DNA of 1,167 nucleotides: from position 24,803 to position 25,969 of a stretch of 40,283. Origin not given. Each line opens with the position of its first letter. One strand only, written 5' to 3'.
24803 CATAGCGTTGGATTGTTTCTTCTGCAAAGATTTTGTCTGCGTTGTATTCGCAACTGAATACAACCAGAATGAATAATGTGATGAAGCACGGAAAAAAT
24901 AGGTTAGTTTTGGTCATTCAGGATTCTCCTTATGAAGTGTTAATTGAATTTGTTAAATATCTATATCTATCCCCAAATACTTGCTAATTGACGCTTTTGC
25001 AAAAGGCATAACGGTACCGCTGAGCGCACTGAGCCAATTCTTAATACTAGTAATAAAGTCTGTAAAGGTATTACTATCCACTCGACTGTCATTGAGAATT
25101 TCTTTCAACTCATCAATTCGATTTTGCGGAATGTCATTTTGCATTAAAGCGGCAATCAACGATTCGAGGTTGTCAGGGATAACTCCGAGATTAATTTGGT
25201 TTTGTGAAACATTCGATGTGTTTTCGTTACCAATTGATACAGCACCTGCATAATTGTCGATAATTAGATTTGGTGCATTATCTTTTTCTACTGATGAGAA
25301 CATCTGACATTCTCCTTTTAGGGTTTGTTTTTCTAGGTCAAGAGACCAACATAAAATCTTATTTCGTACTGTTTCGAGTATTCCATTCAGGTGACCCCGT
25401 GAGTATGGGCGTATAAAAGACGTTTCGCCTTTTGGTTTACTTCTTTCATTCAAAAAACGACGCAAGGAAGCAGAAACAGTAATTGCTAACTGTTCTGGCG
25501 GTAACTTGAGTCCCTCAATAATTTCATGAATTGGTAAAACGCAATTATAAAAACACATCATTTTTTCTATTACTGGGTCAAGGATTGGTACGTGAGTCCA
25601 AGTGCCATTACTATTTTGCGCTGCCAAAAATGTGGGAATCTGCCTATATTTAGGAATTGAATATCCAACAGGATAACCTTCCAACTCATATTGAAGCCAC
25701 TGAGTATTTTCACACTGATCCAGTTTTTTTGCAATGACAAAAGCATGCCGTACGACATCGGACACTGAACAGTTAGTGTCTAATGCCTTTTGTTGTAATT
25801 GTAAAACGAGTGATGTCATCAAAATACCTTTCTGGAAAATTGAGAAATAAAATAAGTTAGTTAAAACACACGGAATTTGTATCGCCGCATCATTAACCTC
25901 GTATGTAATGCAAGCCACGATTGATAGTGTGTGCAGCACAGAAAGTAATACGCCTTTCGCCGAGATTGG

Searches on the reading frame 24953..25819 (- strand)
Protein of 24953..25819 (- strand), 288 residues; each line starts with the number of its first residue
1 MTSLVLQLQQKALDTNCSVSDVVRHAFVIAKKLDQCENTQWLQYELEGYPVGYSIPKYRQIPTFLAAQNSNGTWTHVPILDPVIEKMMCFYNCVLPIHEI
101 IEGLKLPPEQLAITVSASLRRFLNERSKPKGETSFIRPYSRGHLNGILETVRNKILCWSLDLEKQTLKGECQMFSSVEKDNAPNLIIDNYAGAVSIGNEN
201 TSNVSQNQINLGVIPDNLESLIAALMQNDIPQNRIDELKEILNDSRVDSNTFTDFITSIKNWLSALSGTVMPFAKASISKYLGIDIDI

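Call 3: search_protein_families(library=pfam, proteins=[window:24953-25819:-], max_evalue=1)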
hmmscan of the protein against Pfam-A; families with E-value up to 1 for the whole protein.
window:24953-25819:- (288 aa): 1 family
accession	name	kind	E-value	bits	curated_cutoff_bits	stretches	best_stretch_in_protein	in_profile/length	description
PF18864.6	AbiTii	-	3.6e-27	96.2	27.6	1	3-184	1-186/189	AbiTii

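Call 4: search_protein_families(library=padloc, proteins=[window:24953-25819:-], max_evalue=1)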
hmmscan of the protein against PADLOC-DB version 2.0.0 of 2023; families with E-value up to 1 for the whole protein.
window:24953-25819:- (288 aa): 1 family
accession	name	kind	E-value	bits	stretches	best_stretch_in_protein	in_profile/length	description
PDLC02334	AbiTii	-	5.9e-31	106.3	1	3-185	1-183/185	AbiTii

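Call 10: search_protein_families(library=ncbifam, proteins=[window:24953-25819:-], max_evalue=1)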
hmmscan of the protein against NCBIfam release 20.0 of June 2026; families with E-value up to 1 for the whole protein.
window:24953-25819:- (288 aa): 1 family
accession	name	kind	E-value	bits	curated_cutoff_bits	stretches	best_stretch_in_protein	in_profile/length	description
NF047982.1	T4SS_WalE1_fam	subfamily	0.071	12.1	90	1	197-261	147-213/486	actin-bundling T4SS effector WalE1 family protein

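Call 13: find_homologous_proteins(query=window:24953-25819:-, max_evalue=0.001)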
Query window:24953-25819:- (288 aa): 2 proteins with E <= 0.001 among 1306 candidates.
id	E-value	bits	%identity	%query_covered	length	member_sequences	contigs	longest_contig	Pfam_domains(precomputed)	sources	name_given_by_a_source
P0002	1.1e-189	646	100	100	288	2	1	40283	PF18864.7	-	-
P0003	3.6e-14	71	31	72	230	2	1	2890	PF18864.7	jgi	-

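Call 14: find_encoding_contigs(protein=P0002, flank=10000, max_places=6)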
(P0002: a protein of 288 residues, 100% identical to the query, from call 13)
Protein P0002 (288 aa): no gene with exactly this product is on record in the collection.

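Call 15: find_encoding_contigs(protein=P0003, flank=10000, max_places=6)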
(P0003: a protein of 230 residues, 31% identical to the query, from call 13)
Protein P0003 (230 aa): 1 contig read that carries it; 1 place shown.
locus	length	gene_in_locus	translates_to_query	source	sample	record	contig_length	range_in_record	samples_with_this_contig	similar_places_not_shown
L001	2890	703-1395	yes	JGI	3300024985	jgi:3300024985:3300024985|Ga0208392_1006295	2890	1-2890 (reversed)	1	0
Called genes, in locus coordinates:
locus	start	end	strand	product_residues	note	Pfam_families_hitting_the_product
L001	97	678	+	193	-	PF05685:Uma2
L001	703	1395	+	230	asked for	PF18864:AbiTii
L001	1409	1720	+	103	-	-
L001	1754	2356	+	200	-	PF05685:Uma2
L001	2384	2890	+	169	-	?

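Call 17: search_protein_families(library=phrogs, proteins=[window:24953-25819:-], max_evalue=1)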
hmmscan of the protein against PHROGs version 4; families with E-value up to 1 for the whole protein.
window:24953-25819:- (288 aa): 2 families
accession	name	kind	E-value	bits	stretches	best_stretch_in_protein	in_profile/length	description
phrog_33589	-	unknown function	0.073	14.1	1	190-261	8-77/173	-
phrog_16090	-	unknown function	0.14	13.3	1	193-267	24-93/123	-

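Call 24: search_solved_structures(query=window:24953-25819:-, max_evalue=10)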
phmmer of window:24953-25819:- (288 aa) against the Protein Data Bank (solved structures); distinct sequences matched with E-value up to 10: 1.
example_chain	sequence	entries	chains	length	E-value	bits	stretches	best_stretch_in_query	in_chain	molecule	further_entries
1jm6_A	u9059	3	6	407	1.3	11.4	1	12-36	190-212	Pyruvate dehydrogenase kinase, isozyme 2 | Pyruvate dehydrogenase [lipoamide] kinase isozyme 2, mitochondrial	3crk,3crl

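Call 31: find_related_loci(query=A1, collection=genome_contigs, flank=6000)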
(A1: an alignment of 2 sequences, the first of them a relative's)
Query A1 (288 aa) in genome_contigs; peptide patterns used: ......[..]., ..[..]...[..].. (x = any residue, [..] = any of these).
60 stretches matched a pattern; 38 encode a relative of the query (tblastn E <= 1e-3); 38 distinct loci.
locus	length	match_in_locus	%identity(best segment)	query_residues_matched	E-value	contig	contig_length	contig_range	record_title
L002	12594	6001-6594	34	1-195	3e-29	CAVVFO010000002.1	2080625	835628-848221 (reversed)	MAG: uncultured Gammaproteobacteria bacterium isolate MFD01721.bin.1.120 genome assembly, contig: contig_13302, whole ge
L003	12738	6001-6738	32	3-245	2e-26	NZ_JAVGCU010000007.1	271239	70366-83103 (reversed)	Serratia fonticola strain RP0009 contig00007, whole genome shotgun sequence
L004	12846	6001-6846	28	1-271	4e-26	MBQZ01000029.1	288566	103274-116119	Crenothrix sp. D3 NODE_2_length_288566_cov_11.567_ID_3, whole genome shotgun sequence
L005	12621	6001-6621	33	1-210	7e-24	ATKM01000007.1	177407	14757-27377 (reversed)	Pseudomonas sp. P818 P818-scaffold8, whole genome shotgun sequence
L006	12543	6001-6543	36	1-182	4e-23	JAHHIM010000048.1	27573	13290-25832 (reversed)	MAG: Trichormus sp. ATA11-4-KO1 scaffold_72_c1, whole genome shotgun sequence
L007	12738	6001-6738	32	3-245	2e-26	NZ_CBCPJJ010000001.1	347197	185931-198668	Rahnella inusitata strain SAF3349 isolate SAF3349 1.1, whole genome shotgun sequence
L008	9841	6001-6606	31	1-206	2e-22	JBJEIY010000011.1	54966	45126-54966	MAG: Lachnospiraceae bacterium isolate PUUB64_bin.006 NODE_146_length_54966_cov_21.203019, whole genome shotgun sequence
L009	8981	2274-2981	30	1-244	9e-22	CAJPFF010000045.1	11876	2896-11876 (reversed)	Geobacteraceae bacterium isolate GEOBC genome assembly, contig: CONTIG_45, whole genome shotgun sequence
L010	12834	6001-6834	26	1-270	2e-21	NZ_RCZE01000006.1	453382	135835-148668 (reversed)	Pseudomonas arsenicoxydans strain E3 scaffold6.1, whole genome shotgun sequence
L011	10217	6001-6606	33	1-206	1e-22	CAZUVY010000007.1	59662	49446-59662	MAG TPA_asm: uncultured Faecalimonas sp. isolate SRP350583_co2_120 genome assembly, contig: NODE_577_length_59662_cov_26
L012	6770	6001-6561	31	1-190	6e-21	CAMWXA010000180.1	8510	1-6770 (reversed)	MAG TPA_asm: uncultured Lachnospiraceae bacterium isolate SRR14411259_bin.3_metawrap_v1.3_MAG genome assembly, contig: N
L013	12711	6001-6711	28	1-234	6e-21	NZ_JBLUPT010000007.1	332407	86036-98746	Pseudomonas sp. NY15181 contig00007, whole genome shotgun sequence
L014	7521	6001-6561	31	1-190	6e-21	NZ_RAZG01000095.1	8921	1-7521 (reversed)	Roseburia sp. 1XD42-69 Scaffold94_1, whole genome shotgun sequence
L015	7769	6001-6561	31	1-190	6e-21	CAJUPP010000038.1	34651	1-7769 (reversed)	MAG TPA_asm: uncultured Hungatella sp. isolate MGBC164450 genome assembly, contig: MGBC164450.38, whole genome shotgun s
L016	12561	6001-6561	32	1-190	8e-21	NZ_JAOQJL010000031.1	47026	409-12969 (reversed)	Blautia ammoniilytica strain Sanger_23 .13470_2_81.31, whole genome shotgun sequence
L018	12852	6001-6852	30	2-279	8e-21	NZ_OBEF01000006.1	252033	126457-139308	Enterobacter sp. CC120223-11, whole genome shotgun sequence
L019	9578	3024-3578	33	4-191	1e-20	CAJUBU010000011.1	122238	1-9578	MAG TPA_asm: uncultured Lachnospira sp. isolate MGBC129270 genome assembly, contig: MGBC129270.11, whole genome shotgun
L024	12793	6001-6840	29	1-263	2e-19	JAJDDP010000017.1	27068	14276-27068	MAG: Phycisphaerae bacterium isolate OFTM209 OFTM209_16, whole genome shotgun sequence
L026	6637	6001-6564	30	1-191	1e-18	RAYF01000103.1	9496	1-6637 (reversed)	Bacterium D16-36 strain D16-36 Scaffold87_1, whole genome shotgun sequence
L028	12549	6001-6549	31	1-182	1e-18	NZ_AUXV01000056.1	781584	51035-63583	Pseudoalteromonas luteoviolacea S2607 contig_6, whole genome shotgun sequence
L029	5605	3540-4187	30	4-214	6e-18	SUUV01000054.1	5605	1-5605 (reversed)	MAG: Alphaproteobacteria bacterium isolate SIG55 NODE_206088_length_5605_cov_2.714129, whole genome shotgun sequence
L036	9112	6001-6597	30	1-206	8e-15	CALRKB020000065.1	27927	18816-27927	MAG: Rhizobium sp. Q54 isolate JJ-K1HD4-379-6-m2-bin48 genome assembly, contig: JJ-SEL21B6-268-C175, whole genome shotgu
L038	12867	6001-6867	24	5-284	2e-9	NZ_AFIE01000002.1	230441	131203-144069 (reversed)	Acinetobacter sp. P8-3-8 contig00002, whole genome shotgun sequence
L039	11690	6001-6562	29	1-191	7e-9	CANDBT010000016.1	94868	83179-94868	MAG TPA_asm: uncultured bacterium isolate ERR6760060_bin.77_metawrap_v1.3_MAG genome assembly, contig: ERZ12802922.218,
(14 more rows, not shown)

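Call 35: search_protein_families(library=pfam, proteins=[L008:5183-5989:+, L019:2364-3005:+, L003:5058-5960:+, L009:1488-2243:+, L036:5307-5999:+, L005:5248-5928:+, L024:5311-5928:+, L029:1696-3516:+, L029:4239-5093:+, L005:6984-7592:+], max_evalue=0.01)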
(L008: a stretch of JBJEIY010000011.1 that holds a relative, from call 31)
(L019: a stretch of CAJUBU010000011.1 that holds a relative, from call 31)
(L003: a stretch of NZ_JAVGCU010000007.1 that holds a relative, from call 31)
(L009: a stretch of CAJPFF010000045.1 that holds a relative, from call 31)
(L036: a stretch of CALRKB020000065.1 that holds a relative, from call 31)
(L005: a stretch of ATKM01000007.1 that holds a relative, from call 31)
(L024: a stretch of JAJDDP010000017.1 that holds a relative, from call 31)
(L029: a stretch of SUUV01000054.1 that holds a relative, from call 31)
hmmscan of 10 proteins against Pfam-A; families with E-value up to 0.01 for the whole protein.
L008:5183-5989:+ (268 aa): 0 families

L019:2364-3005:+ (213 aa): 0 families

L003:5058-5960:+ (300 aa): 1 family
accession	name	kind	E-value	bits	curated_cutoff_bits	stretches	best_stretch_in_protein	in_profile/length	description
PF18864.6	AbiTii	-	4.1e-38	131.9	27.6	1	6-183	3-185/189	AbiTii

L009:1488-2243:+ (251 aa): 2 families
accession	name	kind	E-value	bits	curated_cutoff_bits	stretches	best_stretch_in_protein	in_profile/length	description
PF04471.18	Mrr_cat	-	2.2e-15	57.2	21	1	10-122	5-114/115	Restriction endonuclease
PF22722.2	NA-iREase1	-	0.0006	20.2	27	1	22-119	9-104/106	NACHT-associated inactive Restriction Endonuclease 1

L036:5307-5999:+ (230 aa): 1 family
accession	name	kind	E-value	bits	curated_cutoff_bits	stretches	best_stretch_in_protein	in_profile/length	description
PF05192.23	MutS_III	-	0.0098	16.7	34.1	0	62-200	44-153/194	MutS domain III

L005:5248-5928:+ (226 aa): 1 family
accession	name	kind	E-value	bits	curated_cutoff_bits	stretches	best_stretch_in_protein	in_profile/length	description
PF18728.6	HEPN_AbiV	-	2.9e-25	89.7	27.1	1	13-166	4-148/155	AbiV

L024:5311-5928:+ (205 aa): 0 families

L029:1696-3516:+ (606 aa): 1 family
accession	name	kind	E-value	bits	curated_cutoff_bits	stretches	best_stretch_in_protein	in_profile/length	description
PF01555.25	N6_N4_Mtase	-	1.9e-36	126.5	26.7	1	117-447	1-218/221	DNA methylase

L029:4239-5093:+ (284 aa): 1 family
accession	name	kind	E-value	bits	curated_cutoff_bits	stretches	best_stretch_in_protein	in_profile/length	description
PF02498.22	Bro-N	-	2.6e-06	28.4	25.6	1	12-109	1-91/96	BRO family, N-terminal domain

L005:6984-7592:+ (202 aa): 1 family
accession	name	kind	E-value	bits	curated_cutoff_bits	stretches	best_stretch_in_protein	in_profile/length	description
PF18736.6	pEK499_p136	-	0.0088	16.2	26.6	0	107-143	64-100/152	HEPN pEK499 p136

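Call 36: search_protein_families(library=padloc, proteins=[L008:5183-5989:+, L019:2364-3005:+, L003:5058-5960:+, L009:1488-2243:+, L036:5307-5999:+, L005:5248-5928:+, L024:5311-5928:+, L029:1696-3516:+, L029:4239-5093:+, L005:6984-7592:+], max_evalue=0.01)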
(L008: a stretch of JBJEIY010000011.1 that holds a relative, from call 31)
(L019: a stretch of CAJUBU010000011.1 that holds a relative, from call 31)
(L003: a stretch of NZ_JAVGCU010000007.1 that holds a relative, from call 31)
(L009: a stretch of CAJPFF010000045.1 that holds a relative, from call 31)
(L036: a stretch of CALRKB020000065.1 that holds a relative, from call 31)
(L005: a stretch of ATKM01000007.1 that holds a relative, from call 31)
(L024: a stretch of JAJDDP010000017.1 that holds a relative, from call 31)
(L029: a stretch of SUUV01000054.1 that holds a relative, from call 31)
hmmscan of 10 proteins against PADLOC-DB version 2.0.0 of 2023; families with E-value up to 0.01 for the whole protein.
L008:5183-5989:+ (268 aa): 2 families
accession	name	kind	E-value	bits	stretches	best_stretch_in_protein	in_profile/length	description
PDLC02333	AbiTi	-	1.4e-47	158.6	1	158-266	3-111/114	AbiTi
PDLC04453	PDC-M14B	-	0.0001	20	1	156-252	157-252/276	-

L019:2364-3005:+ (213 aa): 2 families
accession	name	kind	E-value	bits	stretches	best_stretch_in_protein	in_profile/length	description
PDLC02333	AbiTi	-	3.9e-46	154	1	101-211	2-112/114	AbiTi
PDLC04453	PDC-M14B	-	0.0011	16.6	1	102-193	159-249/276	-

L003:5058-5960:+ (300 aa): 1 family
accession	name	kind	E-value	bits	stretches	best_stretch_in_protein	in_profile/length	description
PDLC02334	AbiTii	-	4.6e-41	139.2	1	5-183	2-181/185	AbiTii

L009:1488-2243:+ (251 aa): 0 families

L036:5307-5999:+ (230 aa): 2 families
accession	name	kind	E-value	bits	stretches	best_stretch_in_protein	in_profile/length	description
PDLC04448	PDC-M14B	-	0.0018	15.8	1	107-209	146-243/275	-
PDLC02721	PbeC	-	0.0078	12.7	1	137-217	474-550/669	PbeC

L005:5248-5928:+ (226 aa): 1 family
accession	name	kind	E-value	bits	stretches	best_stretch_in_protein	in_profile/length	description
PDLC02353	AbiV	-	9.3e-07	26.8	1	23-165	35-161/196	AbiV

L024:5311-5928:+ (205 aa): 0 families

L029:1696-3516:+ (606 aa): 39 families (the best 25 are shown)
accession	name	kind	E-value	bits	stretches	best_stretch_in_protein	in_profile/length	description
PDLC03634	MTase_III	-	6.9e-200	664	1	8-602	3-616/621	Type III methyltransferase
PDLC03637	MTase_III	-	3e-119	397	1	20-477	49-506/513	Type III methyltransferase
PDLC03641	MTase_III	-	4.6e-117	390.2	1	23-508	20-529/657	Type III methyltransferase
PDLC03644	MTase_III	-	2.6e-93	311.6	1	82-438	26-387/542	Type III methyltransferase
PDLC03640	MTase_III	-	3.5e-71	238.4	2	94-244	43-197/654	Type III methyltransferase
PDLC03639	MTase_III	-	4.1e-59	198.5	2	92-313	85-288/639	Type III methyltransferase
PDLC03642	MTase_III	-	2.2e-54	183.1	1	91-446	79-404/528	Type III methyltransferase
PDLC03636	MTase_III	-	1.3e-50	170.8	3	164-287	93-218/575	Type III methyltransferase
PDLC03635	MTase_III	-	2.4e-44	150.2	3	164-246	265-350/708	Type III methyltransferase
PDLC03643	MTase_III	-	8.4e-39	132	1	171-436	1-270/465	Type III methyltransferase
PDLC03354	MTase_II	-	2.3e-34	117.1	2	94-246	60-207/425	Type II methyltransferase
PDLC03646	MTase_III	-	1e-33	114.3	2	293-443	683-835/1057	Type III methyltransferase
PDLC03638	MTase_III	-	2.5e-33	113.4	2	165-433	429-666/816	Type III methyltransferase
PDLC03278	MTase_II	-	7.6e-33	112.5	3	308-431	224-339/390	Type II methyltransferase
PDLC03300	MTase_II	-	2.9e-24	83.7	2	91-265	8-182/302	Type II methyltransferase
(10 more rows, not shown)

L029:4239-5093:+ (284 aa): 3 families
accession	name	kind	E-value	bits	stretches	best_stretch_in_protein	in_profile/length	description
PDLC04920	PDC-S13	-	6.1e-117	388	1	2-281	4-280/286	-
PDLC04841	PDC-S04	-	1.4e-26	91.9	1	2-109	4-111/292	-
PDLC04874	PDC-S05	-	9.1e-06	23.3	1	51-130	49-124/165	-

L005:6984-7592:+ (202 aa): 0 families

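Call 57: search_protein_families(library=pfam, alignment_id=A2, max_evalue=0.1)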
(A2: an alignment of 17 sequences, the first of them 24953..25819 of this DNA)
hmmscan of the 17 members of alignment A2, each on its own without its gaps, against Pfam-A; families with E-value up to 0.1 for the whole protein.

A. member 1, window:24953-25819:- (288 aa): 1 family
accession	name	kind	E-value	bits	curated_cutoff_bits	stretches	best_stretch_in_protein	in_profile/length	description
PF18864.6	AbiTii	-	3.6e-27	96.2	27.6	1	3-184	1-186/189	AbiTii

B. families by the number of members that match (of 17 scanned): 12 families
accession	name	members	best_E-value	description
PF18864.6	AbiTii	17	2.4e-51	AbiTii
PF22124.2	Glyco_hydro_95_cat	1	0.0059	Glycosyl hydrolase family 95 catalytic domain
PF19380.4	DUF5955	1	0.014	Family of unknown function (DUF5955)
PF23473.1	LysM3_LYK4_5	1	0.031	LYK4/5 LysM3 domain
PF09179.16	TilS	1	0.033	TilS substrate binding domain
PF14357.11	DUF4404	1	0.034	Domain of unknown function (DUF4404)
PF13768.12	VWA_3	1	0.061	von Willebrand factor type A domain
PF18595.6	Nuf2_DHR10-like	1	0.069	Nuf2, DHR10-like domain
PF00815.25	Histidinol_dh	1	0.079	Histidinol dehydrogenase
PF11850.13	DUF3370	1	0.082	Protein of unknown function (DUF3370)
PF23763.2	Beta-barrel_GLAA-B_I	1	0.086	GLAA-B beta-barrel domain I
PF02831.20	gpW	1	0.089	gpW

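Call 67: search_dna_similar(query=window:24953-25819:-, collection=plasmids, mode=protein, max_evalue=0.00001, max_rows=15)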
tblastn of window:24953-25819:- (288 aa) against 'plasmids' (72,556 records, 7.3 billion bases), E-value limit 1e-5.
Records with a match: 89; places in all: 159; records where one place covers at least 80% of the query: 53.
Best place of each record, by identity: <60% 89.
By first word of the organism name: Aeromonas 33; Klebsiella 24; Pseudomonas 12; Vibrio 5; Paraburkholderia 2; Pantoea 2; Enterobacter 2; Rhizobium 1; Shewanella 1; Raoultella 1; and 6 more.
By predicted mobility (MOB-suite, as given by PLSDB): mobilizable 47; conjugative 29; non-mobilizable 13.
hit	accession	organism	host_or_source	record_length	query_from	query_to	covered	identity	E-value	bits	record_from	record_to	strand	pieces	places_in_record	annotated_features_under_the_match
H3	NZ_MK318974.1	Rhizobium rhizogenes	-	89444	1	282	98%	30.3%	5e-16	85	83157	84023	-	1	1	hypothetical protein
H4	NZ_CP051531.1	Shewanella baltica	fish gut,Atlantic Mackerel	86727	1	284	99%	28.5%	4e-18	91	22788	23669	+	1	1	hypothetical protein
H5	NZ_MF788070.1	Raoultella ornithinolytica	-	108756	4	283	97%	27.0%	2e-16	87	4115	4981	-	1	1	hypothetical protein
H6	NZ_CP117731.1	Klebsiella grimontii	Homo sapiens,skin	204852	4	283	97%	27.0%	2e-16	87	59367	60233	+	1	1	hypothetical protein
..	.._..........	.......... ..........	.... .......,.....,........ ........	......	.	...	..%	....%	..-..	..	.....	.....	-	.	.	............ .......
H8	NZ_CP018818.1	Klebsiella pneumoniae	-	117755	4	283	97%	25.9%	7e-15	82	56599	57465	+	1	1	hypothetical protein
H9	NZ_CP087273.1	Klebsiella pneumoniae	cell culture,laboratory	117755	4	283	97%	25.9%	7e-15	82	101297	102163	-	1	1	hypothetical protein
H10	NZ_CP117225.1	Klebsiella pneumoniae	whole organism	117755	4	283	97%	25.9%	7e-15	82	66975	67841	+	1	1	hypothetical protein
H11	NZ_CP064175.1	Klebsiella pneumoniae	swine,mixed culture,Anal swab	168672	4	283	97%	25.9%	7e-15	82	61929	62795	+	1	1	hypothetical protein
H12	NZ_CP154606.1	Klebsiella pneumoniae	Homo sapiens,cell culture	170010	4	283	97%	25.9%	7e-15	82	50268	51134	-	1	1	hypothetical protein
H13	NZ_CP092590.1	Klebsiella pneumoniae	Homo sapiens,sputum culture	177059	4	283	97%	25.9%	7e-15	82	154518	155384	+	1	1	hypothetical protein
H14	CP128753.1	Klebsiella pneumoniae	Homo sapiens,bile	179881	4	283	97%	25.9%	7e-15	82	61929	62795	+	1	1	hypothetical protein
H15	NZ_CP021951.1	Klebsiella pneumoniae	-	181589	4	283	97%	25.9%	7e-15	82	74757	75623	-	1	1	hypothetical protein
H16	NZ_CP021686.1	Klebsiella pneumoniae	-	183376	4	283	97%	25.9%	7e-15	82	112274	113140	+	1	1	hypothetical protein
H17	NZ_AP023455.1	Klebsiella pneumoniae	Homo sapiens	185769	4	283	97%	25.9%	7e-15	82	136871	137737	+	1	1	hypothetical protein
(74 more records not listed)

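Call 68: get_annotated_region(hit=H4, flank=4000)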
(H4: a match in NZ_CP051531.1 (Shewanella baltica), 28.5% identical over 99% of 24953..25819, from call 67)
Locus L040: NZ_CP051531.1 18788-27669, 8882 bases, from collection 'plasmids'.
description: Shewanella baltica strain 11FHM2 plasmid pSBP2_mcr4, complete sequence
organism: Shewanella baltica (NCBI taxid 62322)
taxonomy: Bacteria; Pseudomonadota; Gammaproteobacteria; Alteromonadales; Shewanellaceae; Shewanella; Shewanella baltica
host: -; source: fish gut,Atlantic Mackerel; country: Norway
typing (MOB-suite, as given by PLSDB): conjugative; replicon rep_cluster_559; relaxase MOBF; mating-pair formation MPF_F
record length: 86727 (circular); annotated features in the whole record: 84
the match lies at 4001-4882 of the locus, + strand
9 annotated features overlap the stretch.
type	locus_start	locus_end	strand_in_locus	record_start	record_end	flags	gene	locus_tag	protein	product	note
CDS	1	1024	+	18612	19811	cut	-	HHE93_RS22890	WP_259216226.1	ParA family protein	-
CDS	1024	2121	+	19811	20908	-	-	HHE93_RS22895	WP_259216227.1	ParB family protein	-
CDS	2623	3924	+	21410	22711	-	-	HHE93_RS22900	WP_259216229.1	hypothetical protein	-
CDS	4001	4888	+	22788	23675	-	-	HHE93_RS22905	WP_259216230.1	hypothetical protein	-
CDS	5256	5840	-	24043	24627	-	-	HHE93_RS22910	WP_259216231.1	hypothetical protein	-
CDS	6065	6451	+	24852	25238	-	merR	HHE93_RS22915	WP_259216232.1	Hg(II)-responsive transcriptional regulator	-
CDS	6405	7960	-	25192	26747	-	-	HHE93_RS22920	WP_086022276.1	IS3-like element ISSpu6 family transposase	-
CDS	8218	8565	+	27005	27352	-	-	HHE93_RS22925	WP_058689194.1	mercuric transporter MerT family protein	-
CDS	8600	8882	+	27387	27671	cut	merP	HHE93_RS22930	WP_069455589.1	mercury resistance system periplasmic binding protein MerP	-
